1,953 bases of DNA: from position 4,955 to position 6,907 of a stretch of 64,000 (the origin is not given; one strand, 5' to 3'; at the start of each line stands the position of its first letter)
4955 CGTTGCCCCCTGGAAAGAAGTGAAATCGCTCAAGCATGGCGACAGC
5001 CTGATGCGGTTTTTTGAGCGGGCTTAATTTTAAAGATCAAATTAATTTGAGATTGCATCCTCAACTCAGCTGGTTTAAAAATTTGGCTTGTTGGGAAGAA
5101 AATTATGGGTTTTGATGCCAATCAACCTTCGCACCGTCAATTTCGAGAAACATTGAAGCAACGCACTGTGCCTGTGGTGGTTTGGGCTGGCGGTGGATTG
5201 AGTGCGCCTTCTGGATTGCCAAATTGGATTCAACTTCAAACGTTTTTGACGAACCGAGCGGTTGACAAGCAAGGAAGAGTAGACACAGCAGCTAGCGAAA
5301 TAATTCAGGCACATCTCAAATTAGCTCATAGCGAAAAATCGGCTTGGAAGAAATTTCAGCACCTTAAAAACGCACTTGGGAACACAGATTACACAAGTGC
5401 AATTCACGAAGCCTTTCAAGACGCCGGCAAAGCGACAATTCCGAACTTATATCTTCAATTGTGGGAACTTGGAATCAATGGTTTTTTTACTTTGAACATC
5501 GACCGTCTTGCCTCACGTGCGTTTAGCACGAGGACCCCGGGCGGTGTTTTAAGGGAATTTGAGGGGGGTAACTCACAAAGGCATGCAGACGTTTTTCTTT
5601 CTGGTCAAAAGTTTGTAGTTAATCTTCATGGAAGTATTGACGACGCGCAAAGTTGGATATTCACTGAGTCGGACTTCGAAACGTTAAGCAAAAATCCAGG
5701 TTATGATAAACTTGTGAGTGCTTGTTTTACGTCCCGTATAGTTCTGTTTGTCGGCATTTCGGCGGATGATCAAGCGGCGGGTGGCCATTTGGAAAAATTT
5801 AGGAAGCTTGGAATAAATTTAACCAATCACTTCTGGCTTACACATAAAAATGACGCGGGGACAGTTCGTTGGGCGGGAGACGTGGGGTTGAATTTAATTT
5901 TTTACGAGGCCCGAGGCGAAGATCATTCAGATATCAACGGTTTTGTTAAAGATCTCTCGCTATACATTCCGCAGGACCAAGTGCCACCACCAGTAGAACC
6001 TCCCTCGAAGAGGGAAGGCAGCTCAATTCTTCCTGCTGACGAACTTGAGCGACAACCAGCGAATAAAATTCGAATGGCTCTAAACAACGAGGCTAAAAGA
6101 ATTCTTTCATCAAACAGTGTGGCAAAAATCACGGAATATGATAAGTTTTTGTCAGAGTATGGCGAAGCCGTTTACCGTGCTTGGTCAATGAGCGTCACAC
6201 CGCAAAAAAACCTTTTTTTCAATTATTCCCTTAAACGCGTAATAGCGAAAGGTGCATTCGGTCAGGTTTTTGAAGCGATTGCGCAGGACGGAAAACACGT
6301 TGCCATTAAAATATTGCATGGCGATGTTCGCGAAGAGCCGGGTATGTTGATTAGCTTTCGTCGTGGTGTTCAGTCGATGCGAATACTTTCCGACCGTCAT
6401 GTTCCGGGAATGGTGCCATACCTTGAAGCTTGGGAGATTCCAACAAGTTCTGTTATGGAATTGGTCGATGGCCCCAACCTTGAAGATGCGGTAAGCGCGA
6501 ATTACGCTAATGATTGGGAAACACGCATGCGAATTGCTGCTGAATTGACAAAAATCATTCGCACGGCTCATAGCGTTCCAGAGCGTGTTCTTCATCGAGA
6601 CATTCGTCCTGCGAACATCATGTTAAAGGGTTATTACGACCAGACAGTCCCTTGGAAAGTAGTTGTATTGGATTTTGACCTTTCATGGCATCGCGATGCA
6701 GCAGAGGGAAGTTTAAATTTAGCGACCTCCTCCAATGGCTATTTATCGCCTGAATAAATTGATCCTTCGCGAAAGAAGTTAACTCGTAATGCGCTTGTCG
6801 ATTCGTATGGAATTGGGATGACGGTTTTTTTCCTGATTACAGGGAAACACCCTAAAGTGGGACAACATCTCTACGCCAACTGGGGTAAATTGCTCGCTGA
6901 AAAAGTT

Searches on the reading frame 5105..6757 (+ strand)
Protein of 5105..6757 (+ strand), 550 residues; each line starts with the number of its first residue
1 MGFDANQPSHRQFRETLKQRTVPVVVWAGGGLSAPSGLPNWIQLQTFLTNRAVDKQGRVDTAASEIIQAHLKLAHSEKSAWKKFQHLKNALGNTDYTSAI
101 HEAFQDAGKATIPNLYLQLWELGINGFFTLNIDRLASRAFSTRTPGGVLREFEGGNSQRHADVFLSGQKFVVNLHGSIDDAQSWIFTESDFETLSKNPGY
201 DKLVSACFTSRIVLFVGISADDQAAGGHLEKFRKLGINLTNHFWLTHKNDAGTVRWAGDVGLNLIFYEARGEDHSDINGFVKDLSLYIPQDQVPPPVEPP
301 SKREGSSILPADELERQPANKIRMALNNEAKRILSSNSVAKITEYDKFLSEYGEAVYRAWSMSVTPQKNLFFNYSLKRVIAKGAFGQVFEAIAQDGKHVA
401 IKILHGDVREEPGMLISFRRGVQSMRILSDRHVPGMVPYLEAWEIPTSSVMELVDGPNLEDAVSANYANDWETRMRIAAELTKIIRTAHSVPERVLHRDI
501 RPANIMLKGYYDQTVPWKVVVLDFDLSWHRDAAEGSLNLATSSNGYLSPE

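Call 92: search_protein_families(library=pfam, proteins=[window:5105-6757:+], max_evalue=0.0001)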
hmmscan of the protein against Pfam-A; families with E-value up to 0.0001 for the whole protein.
window:5105-6757:+ (550 aa): 4 families
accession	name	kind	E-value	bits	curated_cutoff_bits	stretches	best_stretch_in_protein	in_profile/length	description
PF13289.12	SIR2_2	-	1.2e-18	68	24.5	1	127-250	3-124/141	SIR2-like domain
PF00069.31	Pkinase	-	1.8e-15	57.5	31.7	1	374-550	1-167/263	Protein kinase domain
PF07714.23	PK_Tyr_Ser-Thr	-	1.2e-08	35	23.1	1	376-527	3-149/258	Protein tyrosine and serine/threonine kinase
PF03109.22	ABC1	-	1.1e-07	31.7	22.9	0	377-410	35-68/244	ABC1 atypical kinase-like domain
